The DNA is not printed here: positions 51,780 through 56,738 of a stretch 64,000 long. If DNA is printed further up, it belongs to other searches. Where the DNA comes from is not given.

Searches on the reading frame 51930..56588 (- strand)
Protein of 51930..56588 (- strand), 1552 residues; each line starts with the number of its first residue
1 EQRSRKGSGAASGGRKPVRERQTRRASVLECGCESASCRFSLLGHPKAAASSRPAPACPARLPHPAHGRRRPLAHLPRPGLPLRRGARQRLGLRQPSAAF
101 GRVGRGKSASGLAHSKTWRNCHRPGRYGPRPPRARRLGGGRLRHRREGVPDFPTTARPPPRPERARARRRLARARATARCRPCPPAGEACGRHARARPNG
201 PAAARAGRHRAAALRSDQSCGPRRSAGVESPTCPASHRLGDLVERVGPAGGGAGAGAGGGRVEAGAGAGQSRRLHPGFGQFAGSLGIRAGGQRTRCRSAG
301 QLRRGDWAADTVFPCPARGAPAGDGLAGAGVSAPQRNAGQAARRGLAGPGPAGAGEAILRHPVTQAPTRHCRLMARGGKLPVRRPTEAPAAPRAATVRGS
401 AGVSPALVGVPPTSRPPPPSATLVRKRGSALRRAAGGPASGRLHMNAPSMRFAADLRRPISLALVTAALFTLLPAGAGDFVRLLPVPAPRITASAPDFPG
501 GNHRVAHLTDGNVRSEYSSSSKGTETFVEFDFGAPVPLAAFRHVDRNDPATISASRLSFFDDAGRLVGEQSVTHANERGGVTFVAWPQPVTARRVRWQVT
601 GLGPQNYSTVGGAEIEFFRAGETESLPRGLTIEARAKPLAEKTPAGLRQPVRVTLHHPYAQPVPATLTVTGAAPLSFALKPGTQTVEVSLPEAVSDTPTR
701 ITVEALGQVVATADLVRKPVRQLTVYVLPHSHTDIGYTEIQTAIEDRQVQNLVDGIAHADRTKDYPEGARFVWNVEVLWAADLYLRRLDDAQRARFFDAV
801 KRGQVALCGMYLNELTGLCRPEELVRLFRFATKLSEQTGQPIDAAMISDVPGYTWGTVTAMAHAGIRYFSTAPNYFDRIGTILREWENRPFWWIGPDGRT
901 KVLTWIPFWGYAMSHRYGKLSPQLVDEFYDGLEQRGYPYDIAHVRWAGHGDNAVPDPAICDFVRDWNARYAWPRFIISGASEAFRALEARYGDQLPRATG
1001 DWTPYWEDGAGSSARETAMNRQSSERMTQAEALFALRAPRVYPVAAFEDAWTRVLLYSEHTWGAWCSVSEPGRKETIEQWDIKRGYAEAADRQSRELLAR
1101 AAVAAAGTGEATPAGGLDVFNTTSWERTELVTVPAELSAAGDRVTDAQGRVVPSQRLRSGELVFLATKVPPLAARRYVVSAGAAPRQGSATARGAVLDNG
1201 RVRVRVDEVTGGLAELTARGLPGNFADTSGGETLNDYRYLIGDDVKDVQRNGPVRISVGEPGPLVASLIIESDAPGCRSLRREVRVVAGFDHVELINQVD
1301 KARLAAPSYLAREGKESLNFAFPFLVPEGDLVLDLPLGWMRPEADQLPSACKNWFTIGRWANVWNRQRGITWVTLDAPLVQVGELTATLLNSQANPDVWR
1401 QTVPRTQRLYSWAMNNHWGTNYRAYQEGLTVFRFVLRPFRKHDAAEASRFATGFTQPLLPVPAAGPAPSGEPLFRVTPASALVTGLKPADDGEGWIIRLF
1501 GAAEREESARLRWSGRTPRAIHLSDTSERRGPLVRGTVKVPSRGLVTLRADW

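Call 92: search_protein_families(library=pfam, proteins=[window:51930-56588:-], max_evalue=0.0001)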
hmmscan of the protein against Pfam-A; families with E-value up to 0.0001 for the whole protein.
window:51930-56588:- (1552 aa): 3 families
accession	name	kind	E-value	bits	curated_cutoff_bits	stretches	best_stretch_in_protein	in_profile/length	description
PF01074.27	Glyco_hydro_38N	-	3.2e-16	60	25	1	724-998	1-261/270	Glycosyl hydrolases family 38 N-terminal domain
PF00754.31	F5_F8_type_C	-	7.1e-06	26.6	28.2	1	491-601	2-114/127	F5/8 type C domain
PF09261.16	Alpha-mann_mid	-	1.7e-05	25.3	31.1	1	1005-1069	2-68/96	Alpha mannosidase middle domain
